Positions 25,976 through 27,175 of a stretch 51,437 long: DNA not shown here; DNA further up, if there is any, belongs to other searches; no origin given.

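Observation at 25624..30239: Terminator-bounded island of three or four protease genes (two exported caspase-like, one trypsin-like fused to ankyrin repeats), nearly all interrupted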

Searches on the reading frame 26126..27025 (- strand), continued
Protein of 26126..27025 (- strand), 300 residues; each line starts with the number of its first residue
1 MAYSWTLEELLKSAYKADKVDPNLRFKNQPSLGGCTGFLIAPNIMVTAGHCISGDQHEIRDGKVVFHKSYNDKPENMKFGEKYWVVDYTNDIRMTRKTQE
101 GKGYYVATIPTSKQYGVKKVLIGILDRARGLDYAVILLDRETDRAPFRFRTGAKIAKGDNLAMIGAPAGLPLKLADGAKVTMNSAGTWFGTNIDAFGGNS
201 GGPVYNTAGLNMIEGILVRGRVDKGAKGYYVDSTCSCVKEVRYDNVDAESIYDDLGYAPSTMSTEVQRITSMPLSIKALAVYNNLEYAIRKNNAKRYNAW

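Call 36: search_protein_families(library=padloc, max_evalue=0.01, proteins=[L012:15233-16690:-, L008:13063-14493:+, L008:11596-13035:+, L012:6831-8834:+, L012:8904-9974:+, L012:10001-11659:+, L022:16491-18575:+, L022:18596-20323:+, L024:18527-20644:+, L038:12455-15466:+])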
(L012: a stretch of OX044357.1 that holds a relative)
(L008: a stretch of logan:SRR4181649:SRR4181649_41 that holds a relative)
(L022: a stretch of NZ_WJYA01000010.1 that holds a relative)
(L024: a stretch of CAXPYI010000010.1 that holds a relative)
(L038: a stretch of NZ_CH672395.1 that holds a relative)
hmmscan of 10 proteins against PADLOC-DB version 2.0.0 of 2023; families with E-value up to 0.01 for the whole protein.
L012:15233-16690:- (485 aa): 0 families

L008:13063-14493:+ (476 aa): 0 families

L008:11596-13035:+ (479 aa): 0 families

L012:6831-8834:+ (667 aa): 1 family
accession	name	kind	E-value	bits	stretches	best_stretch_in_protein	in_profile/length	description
PDLC02987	caspase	-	1.9e-09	35.3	1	36-218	6-130/453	-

L012:8904-9974:+ (356 aa): 1 family
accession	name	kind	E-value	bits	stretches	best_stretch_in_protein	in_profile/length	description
PDLC02987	caspase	-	6.1e-07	27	1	36-114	6-84/453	-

L012:10001-11659:+ (552 aa): 8 families
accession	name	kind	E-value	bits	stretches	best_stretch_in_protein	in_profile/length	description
PDLC04783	PDC-M72A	-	2.6e-24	84.2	1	393-541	230-383/392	-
PDLC02908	Ankyrin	-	1.4e-09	34.8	1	395-497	739-841/880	-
PDLC02960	RT-Protease_XI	-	4.1e-08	30.6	1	105-294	349-488/506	single gene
PDLC03855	LmuA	-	1.6e-07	29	1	105-279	16-160/425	-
PDLC02959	RT-Protease_XI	-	4.2e-07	27.3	1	191-294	389-492/510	single gene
PDLC02203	MzaA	-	0.0005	16.4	1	434-499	19-84/683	-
PDLC00321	PtuB1|PtuB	-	0.0016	16.2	0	127-171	47-91/223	Unknown function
PDLC04593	PDC-M35A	-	0.0026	15.6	0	188-289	69-179/216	-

L022:16491-18575:+ (694 aa): 1 family
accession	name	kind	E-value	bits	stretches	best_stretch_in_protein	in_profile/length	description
PDLC02987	caspase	-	1.4e-10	39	1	463-626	5-145/453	-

L022:18596-20323:+ (575 aa): 2 families
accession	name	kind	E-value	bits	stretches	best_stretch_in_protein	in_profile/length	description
PDLC02987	caspase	-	1.3e-13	49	2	332-463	3-126/453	-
PDLC04189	HEC-01B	-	0.0087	13.9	0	442-511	60-128/223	-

L024:18527-20644:+ (705 aa): 0 families

L038:12455-15466:+ (1003 aa): 3 families
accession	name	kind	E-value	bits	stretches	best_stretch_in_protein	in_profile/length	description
PDLC02987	caspase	-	5e-13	47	1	38-269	5-158/453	-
PDLC01169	TPR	-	3.4e-05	21.4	1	529-594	109-179/252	TPR repeats containing protein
PDLC01171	TPR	-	0.00099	16.2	1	482-594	126-246/504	TPR repeats containing protein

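Call 37: search_protein_families(library=ncbifam, max_evalue=0.01, proteins=[L012:15233-16690:-, L008:13063-14493:+, L008:11596-13035:+, L012:6831-8834:+, L012:8904-9974:+, L012:10001-11659:+, L022:16491-18575:+, L022:18596-20323:+, L024:18527-20644:+, L038:12455-15466:+])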
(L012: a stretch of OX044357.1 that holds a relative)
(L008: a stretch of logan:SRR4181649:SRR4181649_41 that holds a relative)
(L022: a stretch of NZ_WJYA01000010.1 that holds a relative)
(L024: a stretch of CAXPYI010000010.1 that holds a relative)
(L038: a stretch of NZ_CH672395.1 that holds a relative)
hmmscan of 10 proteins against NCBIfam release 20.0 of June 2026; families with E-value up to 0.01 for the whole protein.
L012:15233-16690:- (485 aa): 0 families

L008:13063-14493:+ (476 aa): 0 families

L008:11596-13035:+ (479 aa): 0 families

L012:6831-8834:+ (667 aa): 1 family
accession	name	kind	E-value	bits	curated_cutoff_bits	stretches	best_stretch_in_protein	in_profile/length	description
NF047832.1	caspase_w_EACC1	subfamily_domain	8.4e-05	22.1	140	1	34-117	2-84/211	caspase, EACC1-associated type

L012:8904-9974:+ (356 aa): 1 family
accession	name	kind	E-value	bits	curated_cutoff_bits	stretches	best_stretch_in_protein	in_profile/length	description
NF047832.1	caspase_w_EACC1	subfamily_domain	7.5e-05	22.3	140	1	65-113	36-83/211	caspase, EACC1-associated type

L012:10001-11659:+ (552 aa): 9 families
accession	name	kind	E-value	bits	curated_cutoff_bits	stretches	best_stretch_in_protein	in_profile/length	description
NF043029.1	T4SS_AnkY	equivalog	8e-19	67.5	600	2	461-533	460-532/543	Dot/Icm T4SS effector AnkY/LegA9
NF041931.2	MzaA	equivalog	6.9e-15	54.9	800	2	428-502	4-78/726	MZA anti-phage system associated sigma-70 family RNA polymerase sigma factor MzaA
NF043022.1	T4SS_AnkG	equivalog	1.5e-10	40.5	500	1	399-541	302-452/455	Dot/Icm T4SS effector AnkG/AnkZ/LegA7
NF043023.1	T4SS_AnkH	equivalog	5.9e-10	38.5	600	1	434-526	7-99/467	Dot/Icm T4SS effector AnkH/LegA3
NF043028.1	T4SS_AnkX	equivalog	1.4e-08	33.4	1400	1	399-526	554-686/938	Dot/Icm T4SS effector AnkN/AnkX/LegA8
NF043019.1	T4SS_AnkC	equivalog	1.1e-06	27.8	450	1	424-517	125-226/459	Dot/Icm T4SS effector AnkC/LegA12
NF043021.1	T4SS_AnkF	equivalog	0.00028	19.3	1000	1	429-541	588-682/917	Dot/Icm T4SS effector AnkF/LegA14/Ceg31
TIGR00870.1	trp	subfamily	0.0036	15.4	498.75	0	492-517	131-156/747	transient-receptor-potential calcium channel protein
TIGR02037.1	degP_htrA_DO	subfamily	0.0052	15.8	416.2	0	199-280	104-192/434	Do family serine endopeptidase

L022:16491-18575:+ (694 aa): 1 family
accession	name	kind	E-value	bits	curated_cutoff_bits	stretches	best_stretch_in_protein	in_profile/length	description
NF047832.1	caspase_w_EACC1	subfamily_domain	1.9e-19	70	140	1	462-663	2-206/211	caspase, EACC1-associated type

L022:18596-20323:+ (575 aa): 1 family
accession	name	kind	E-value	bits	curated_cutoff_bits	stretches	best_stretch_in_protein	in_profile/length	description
NF047832.1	caspase_w_EACC1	subfamily_domain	7.9e-13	48.4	140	1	334-550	3-206/211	caspase, EACC1-associated type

L024:18527-20644:+ (705 aa): 0 families

L038:12455-15466:+ (1003 aa): 20 families
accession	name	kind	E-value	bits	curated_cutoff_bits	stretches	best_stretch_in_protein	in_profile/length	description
TIGR02917.1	PEP_TPR_lipo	equivalog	3e-32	111.4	312.2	2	676-974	470-760/899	XrtA/PEP-CTERM system TPR-repeat protein PrsT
TIGR02521.1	type_IV_pilW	equivalog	8.9e-29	100.7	154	4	442-555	46-161/234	type IV pilus biogenesis/stability protein PilW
NF040959.1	MamA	equivalog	1.1e-24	87.1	200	4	745-904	42-196/204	magnetosome protein MamA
NF033762.1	social_mot_Tgl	equivalog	2.7e-23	82.6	225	3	441-602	45-208/252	social motility TPR repeat lipoprotein Tgl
NF047832.1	caspase_w_EACC1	subfamily_domain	5.4e-16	58.7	140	1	36-258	1-208/211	caspase, EACC1-associated type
NF033920.0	C39_PA2778_fam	equivalog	8.7e-15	54.8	150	2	749-838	166-254/255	PA2778 family cysteine peptidase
NF033758.1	gliding_GltE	equivalog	1.5e-14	53.8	225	2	708-881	157-323/411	adventurous gliding motility TPR repeat lipoprotein GltE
NF002725.1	PRK02603.1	equivalog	1.5e-13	51.1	143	1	563-611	71-118/173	photosystem I assembly protein Ycf3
TIGR00990.1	3a0801s09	subfamily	1.7e-10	40.2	757.25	1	656-804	350-497/615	mitochondrial import receptor subunit TOM70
NF008756.0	PRK11788.1-4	equivalog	4.1e-09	36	474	2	707-947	109-344/389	lipopolysaccharide assembly protein LapB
NF008391.2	PRK11189.1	equivalog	2.2e-08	34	250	2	447-515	85-153/297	lipoprotein NlpI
TIGR04510.1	mod_pep_cyc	subfamily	2.2e-08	33.1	400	1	718-939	410-618/814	putative peptide modification system cyclase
NF047507.1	TPR_BatC_Lepto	exception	2.4e-08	33.7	175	1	502-597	31-129/214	TPR repeat-containing protein BatC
NF052312.1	T9SS_PorW_SprE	equivalog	2.7e-08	32.9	250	2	438-532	267-365/716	type IX secretion system periplasmic lipoprotein PorW/SprE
NF008757.0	PRK11788.1-5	equivalog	3.9e-07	29.5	363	2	447-602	55-218/388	lipopolysaccharide assembly protein LapB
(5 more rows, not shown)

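Call 54: find_homologous_proteins(query=L012:6831-8831:+)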
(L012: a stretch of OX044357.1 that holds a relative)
Query L012:6831-8831:+ (667 aa): 242 proteins with E <= 0.001 among 8000 candidates; the best 120 are listed.
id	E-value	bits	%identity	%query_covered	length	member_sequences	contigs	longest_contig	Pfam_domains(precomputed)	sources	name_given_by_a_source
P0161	0.0e+0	1368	90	100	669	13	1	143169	PF00656.28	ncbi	-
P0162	0.0e+0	1120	74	100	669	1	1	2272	PF00656.28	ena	-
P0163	0.0e+0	1053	72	98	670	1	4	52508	PF00656.28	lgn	-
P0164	3.9e-293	992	71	93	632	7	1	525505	PF00656.28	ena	-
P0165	1.2e-258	878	60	98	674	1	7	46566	PF00656.28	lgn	-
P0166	3.5e-257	873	61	97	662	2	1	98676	PF00656.28,PF14326.12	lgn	-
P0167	3.0e-255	867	60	98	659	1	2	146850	PF00656.28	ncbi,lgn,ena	-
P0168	1.2e-254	865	60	98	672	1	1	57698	PF00656.28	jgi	jgi:metacaspase-1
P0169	1.6e-251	855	60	98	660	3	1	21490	PF00656.28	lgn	-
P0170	5.5e-248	843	58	98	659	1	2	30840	PF00656.28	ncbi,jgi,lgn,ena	-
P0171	1.0e-244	832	57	100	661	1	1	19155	PF00656.28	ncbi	-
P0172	1.1e-240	819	57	96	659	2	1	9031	PF00656.28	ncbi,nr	ncbi:MAG: caspase family protein [Bacteroidia bacterium]|nr:caspase family protein [Bacteroidia bact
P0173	1.9e-230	785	59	90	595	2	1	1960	PF00656.28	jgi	jgi:hypothetical protein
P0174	4.5e-215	734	51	100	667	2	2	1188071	PF00656.28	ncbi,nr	ncbi:MAG: caspase family protein [Flavobacteriales bacterium]|nr:caspase family protein [Flavobacter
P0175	4.0e-200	685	70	66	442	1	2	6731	-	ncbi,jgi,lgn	ncbi:MAG: hypothetical protein ACI9UJ_002361 [bacterium]|jgi:hypothetical protein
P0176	3.4e-182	626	47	99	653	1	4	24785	PF00656.28,PF14326.12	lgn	-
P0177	5.9e-179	615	47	99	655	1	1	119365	PF00656.28,PF14326.12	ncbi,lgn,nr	ncbi:MAG: hypothetical protein GC181_14875 [Bacteroidetes bacterium]|nr:hypothetical protein [Bacter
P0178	1.7e-178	613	46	98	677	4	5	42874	PF00656.28,PF14326.12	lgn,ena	-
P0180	9.4e-172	591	45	100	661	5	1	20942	PF00656.28,PF14326.12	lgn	-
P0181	8.0e-170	585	46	97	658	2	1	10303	PF00656.28,PF14326.12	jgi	jgi:metacaspase-1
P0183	2.3e-160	553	43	99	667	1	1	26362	PF00656.28,PF14326.12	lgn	-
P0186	4.6e-146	506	42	97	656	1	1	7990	PF00656.28,PF14326.12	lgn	-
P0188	3.8e-145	503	40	97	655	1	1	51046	PF00656.28,PF14326.12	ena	-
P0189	8.1e-145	502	41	92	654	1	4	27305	PF00656.28,PF14326.12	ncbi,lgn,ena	-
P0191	4.4e-144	500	41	92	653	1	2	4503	PF00656.28,PF14326.12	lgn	-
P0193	2.2e-142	494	39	98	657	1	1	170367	PF00656.28,PF14326.12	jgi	jgi:hypothetical protein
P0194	5.2e-142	493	40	96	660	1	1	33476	PF00656.28,PF14326.12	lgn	-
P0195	1.5e-141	491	39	99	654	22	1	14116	PF00656.28,PF14326.12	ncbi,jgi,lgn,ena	jgi:hypothetical protein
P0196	3.3e-141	490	39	97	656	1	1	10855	PF00656.28,PF14326.12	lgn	-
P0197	6.1e-141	489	40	96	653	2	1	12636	PF00656.28,PF14326.12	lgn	-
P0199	2.4e-137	477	39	98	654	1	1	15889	PF00656.28,PF14326.12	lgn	-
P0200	6.3e-135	469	39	96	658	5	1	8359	PF00656.28,PF14326.12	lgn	-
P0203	8.4e-128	446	38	96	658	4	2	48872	PF00656.28,PF14326.12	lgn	-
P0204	7.3e-127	443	39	97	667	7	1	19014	PF00656.28,PF14326.12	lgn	-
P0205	2.5e-126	441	37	99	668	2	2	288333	PF00656.28,PF14326.12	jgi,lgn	jgi:hypothetical protein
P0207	2.5e-122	428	37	98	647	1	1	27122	PF00656.28,PF14326.12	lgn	-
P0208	2.7e-122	428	37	97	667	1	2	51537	PF00656.28,PF14326.12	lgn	-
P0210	2.1e-115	405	38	95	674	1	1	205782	PF00656.28,PF14326.12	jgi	jgi:hypothetical protein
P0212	6.7e-113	397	38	95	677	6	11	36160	PF00656.28,PF14326.12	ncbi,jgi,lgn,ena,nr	ncbi:MAG: DUF4384 domain-containing protein [Bacteroidetes bacterium]|nr:DUF4384 domain-containing p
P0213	2.3e-112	395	37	95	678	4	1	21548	PF00656.28,PF14326.12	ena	-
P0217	1.0e-102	363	35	98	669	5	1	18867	PF00656.28,PF14326.12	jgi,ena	-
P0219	1.3e-102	363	33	99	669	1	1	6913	PF00656.28,PF14326.12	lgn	-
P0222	5.4e-101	357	34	95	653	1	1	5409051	PF00656.28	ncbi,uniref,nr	ncbi:caspase family protein [Flavobacterium sp. N502540]|uniref:caspase family protein n=1 Tax=Flavo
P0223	7.8e-101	357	36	96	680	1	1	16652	PF00656.28,PF14326.12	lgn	-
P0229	2.1e-97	345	35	98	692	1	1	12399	PF00656.28,PF14326.12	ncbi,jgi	jgi:hypothetical protein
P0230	2.3e-97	345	36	98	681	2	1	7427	PF00656.28,PF14326.12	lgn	-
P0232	7.0e-97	344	36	95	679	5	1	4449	PF00656.28,PF14326.12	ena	-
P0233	8.3e-97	343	36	98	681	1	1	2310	PF00656.28,PF14326.12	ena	-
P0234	1.4e-96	343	34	94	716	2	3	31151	PF00656.28,PF14326.12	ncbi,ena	ncbi:MAG: caspase family protein [Bacteroidota bacterium]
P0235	1.4e-96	343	36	98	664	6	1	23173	PF00656.28,PF14326.12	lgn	-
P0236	1.9e-96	342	35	90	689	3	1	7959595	PF00656.28,PF14326.12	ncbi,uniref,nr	ncbi:caspase family protein [Spirosoma aerolatum]|uniref:caspase family protein n=1 Tax=Spirosoma ae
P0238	4.3e-96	341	36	95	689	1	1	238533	PF00656.28,PF14326.12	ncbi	ncbi:caspase family protein [Spirosoma gilvum]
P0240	1.3e-95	340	36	95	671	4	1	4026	PF00656.28,PF14326.12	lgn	-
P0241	1.8e-95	339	36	92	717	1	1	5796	PF00656.28,PF14326.12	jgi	jgi:hypothetical protein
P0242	2.7e-95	338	35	96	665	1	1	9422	PF00656.28,PF14326.12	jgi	jgi:metacaspase-1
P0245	1.3e-94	336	34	92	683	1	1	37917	PF00656.28,PF14326.12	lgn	-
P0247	2.0e-94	336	36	94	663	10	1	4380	PF00656.28,PF14326.12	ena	-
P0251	5.1e-94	334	36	94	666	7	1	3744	PF00656.28,PF14326.12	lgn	-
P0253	1.2e-93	333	36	96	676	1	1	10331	PF00656.28,PF14326.12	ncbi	-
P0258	9.1e-93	330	34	91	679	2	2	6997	PF00656.28,PF14326.12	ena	-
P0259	1.3e-92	330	36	94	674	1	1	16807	PF00656.28,PF14326.12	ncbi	ncbi:MAG: caspase family protein [Bacteroidota bacterium]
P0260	1.3e-92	330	35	95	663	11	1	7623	PF00656.28,PF14326.12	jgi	jgi:hypothetical protein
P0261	1.4e-92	329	36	93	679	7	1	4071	PF00656.28,PF14326.12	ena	-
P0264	3.3e-92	328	35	97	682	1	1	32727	PF00656.28,PF14326.12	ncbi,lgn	-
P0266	4.4e-92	328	35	98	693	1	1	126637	PF00656.28,PF14326.12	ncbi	-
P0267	5.7e-92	327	35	94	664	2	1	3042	PF00656.28,PF14326.12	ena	-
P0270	1.0e-91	327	35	95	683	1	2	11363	PF00656.28,PF14326.12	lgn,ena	-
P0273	1.8e-91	326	35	94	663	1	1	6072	PF00656.28,PF14326.12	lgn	-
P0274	1.8e-91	326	34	96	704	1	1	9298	PF00656.28,PF14326.12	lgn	-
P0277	2.9e-91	325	34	90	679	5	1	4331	PF00656.28,PF14326.12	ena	-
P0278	3.0e-91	325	34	97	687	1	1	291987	PF00656.28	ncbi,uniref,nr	ncbi:caspase family protein [Fodinibius salsisoli]|uniref:Caspase family protein n=1 Tax=Fodinibius 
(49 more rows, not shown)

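Call 55: find_encoding_contigs(protein=P0236, flank=8000, max_places=1)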
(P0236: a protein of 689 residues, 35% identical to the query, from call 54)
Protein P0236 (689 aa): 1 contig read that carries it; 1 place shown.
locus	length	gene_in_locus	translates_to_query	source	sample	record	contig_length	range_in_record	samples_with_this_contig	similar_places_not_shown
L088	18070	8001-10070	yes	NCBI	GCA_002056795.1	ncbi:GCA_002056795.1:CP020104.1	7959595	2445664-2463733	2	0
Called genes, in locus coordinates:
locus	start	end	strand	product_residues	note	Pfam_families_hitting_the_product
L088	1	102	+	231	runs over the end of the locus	-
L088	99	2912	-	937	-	PF00515:TPR_1 (faint), PF13424:TPR_12 (faint), PF12770:CHAT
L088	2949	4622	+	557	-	-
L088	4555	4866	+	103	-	PF01527:HTH_Tnp_1, PF13518:HTH_28 (weak)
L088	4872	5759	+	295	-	PF13276:HTH_21, PF00665:rve, PF13610:DDE_Tnp_IS240 (weak), PF13683:rve_3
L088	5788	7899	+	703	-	PF13424:TPR_12, PF24885:TPR_NPHP3, PF00515:TPR_1, PF13374:TPR_10, PF13424:TPR_12, PF24885:TPR_NPHP3, PF00515:TPR_1, PF13374:TPR_10, +7 more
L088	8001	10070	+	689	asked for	PF00656:Peptidase_C14, PF14326:DUF4384 (weak)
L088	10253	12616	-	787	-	-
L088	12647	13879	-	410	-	PF01041:DegT_DnrJ_EryC1, PF00155:Aminotran_1_2, PF01212:Beta_elim_lyase (weak)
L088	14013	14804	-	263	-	PF00756:Esterase, PF00561:Abhydrolase_1 (faint)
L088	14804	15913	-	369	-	PF08240:ADH_N, PF00107:ADH_zinc_N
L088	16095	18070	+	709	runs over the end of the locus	PF00515:TPR_1 (faint), PF07719:TPR_2 (faint), PF13181:TPR_8 (faint), PF13424:TPR_12, PF17874:TPR_MalT, PF13424:TPR_12, PF07730:HisKA_3 (weak), PF02518:HATPase_c, +5 more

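Call 56: find_encoding_contigs(protein=P0222, flank=8000, max_places=1)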
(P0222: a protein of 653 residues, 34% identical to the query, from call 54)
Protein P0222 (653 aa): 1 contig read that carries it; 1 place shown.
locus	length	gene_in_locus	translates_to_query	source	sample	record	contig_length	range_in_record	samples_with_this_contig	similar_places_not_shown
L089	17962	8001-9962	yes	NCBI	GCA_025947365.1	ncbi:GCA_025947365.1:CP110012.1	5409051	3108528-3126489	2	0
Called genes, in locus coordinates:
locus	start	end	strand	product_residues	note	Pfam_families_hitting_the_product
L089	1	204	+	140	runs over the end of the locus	-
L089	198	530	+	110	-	-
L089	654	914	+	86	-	-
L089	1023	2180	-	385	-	PF01527:HTH_Tnp_1 (faint), PF13276:HTH_21, PF00665:rve, PF13683:rve_3, PF13333:rve_2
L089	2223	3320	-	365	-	PF01527:HTH_Tnp_1 (weak), PF13276:HTH_21, PF00665:rve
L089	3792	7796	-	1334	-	PF25174:Beta-prop_THOC3 (faint), PF00656:Peptidase_C14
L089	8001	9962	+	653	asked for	PF00656:Peptidase_C14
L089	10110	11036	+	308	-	-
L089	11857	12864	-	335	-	PF17761:DUF1016_N, PF06250:YhcG_C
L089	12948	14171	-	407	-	PF17293:Arm-DNA-bind_5, PF13102:Phage_int_SAM_5, PF00589:Phage_integrase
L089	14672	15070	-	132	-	PF03061:4HBT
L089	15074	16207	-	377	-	PF00926:DHBP_synthase, PF00925:GTP_cyclohydro2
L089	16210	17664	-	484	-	PF03739:LptF_LptG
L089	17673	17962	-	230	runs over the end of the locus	PF03548:LolA (weak)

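Call 57: find_encoding_contigs(protein=P0278, flank=8000, max_places=1)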
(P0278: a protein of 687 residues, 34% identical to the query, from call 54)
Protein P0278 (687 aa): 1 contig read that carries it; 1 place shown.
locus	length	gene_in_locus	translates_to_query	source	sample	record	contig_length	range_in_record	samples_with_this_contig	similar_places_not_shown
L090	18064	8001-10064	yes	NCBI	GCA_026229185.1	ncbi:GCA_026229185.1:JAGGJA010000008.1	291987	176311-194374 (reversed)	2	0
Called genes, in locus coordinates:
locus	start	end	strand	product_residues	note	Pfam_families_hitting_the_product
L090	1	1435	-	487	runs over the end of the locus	PF01120:Alpha_L_fucos, PF00754:F5_F8_type_C, PF22633:F5_F8_type_C_2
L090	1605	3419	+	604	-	PF00474:SSF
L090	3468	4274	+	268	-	PF03372:Exo_endo_phos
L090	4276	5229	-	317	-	-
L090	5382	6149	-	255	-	-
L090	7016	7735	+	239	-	-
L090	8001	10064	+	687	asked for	PF00656:Peptidase_C14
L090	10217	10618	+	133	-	-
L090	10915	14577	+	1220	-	PF00400:WD40 (faint), PF23098:Beta-prop_NOL10_N (faint), PF23381:Beta-prop_IFT122_1st (faint), PF23414:Beta-prop_EML_2 (weak), PF24796:WDR55 (faint), PF24807:WD40_CDC20-Fz (faint), PF25174:Beta-prop_THOC3, PF00656:Peptidase_C14, +7 more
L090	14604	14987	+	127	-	-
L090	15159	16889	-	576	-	PF04675:DNA_ligase_A_N, PF01068:DNA_ligase_A_M, PF09414:RNA_ligase, PF04679:DNA_ligase_A_C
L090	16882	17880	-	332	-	-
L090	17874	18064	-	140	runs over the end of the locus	-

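Call 69: predict_structure(alignment_id=A3)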
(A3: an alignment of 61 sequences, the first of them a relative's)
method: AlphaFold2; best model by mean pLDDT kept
length: 669 residues; sequences in the alignment: 61
mean_pLDDT: 86.2   pTM: 0.83
mean pLDDT of the five models: 86.2, 83.8, 83.8, 83.4, 82.7
residues with pLDDT >= 90: 289; 70-90: 328; 50-70: 42; < 50: 10
segments of 3 or more residues with pLDDT < 50: 186-189
pLDDT, mean of each block of 10 residues (from residue 1): 84 92 71 94 81 90 92 93 96 97 95 91 80 91 88 90 94 94 55 74 82 51 68 91 81 92 85 90 85 88 84 89 90 86 88 91 89 93 89 77 92 90 87 88 86 86 88 87 83 93 89 90 87 94 94 91 85 88 92 89 92 87 75 81 66 70 89
secondary structure, 60 per line:
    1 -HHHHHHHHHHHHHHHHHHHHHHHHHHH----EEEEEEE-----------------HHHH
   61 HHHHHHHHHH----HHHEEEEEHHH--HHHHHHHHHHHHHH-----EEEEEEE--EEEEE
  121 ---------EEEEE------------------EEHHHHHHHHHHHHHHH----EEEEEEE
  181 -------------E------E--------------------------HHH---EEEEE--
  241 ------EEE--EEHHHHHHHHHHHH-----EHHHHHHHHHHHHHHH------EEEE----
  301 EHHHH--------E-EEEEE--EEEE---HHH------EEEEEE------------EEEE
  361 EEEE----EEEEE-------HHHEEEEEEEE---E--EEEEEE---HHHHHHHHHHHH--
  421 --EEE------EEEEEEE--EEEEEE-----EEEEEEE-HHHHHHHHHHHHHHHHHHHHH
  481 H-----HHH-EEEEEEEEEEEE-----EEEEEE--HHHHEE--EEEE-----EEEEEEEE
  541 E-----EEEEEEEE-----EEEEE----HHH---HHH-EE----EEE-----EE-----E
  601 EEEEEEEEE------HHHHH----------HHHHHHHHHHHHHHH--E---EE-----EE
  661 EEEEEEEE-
elements in order: H2-28 E33-39 H57-70 E78-82 H88-101 E107-113 E116-120 E130-134 H155-169 E174-180 E234-238 E247-249 H254-265 H272-286 E293-296 H302-305 E316-320 E323-326 E339-344 E357-364 E369-373 E384-391 E398-403 H407-418 E423-425 E432-438 E441-446 E452-458 H460-481 E491-502 E508-513 H516-519 E524-527 E533-541 E547-554 E560-564 E585-587 E600-609 H616-620 H631-645 E659-668
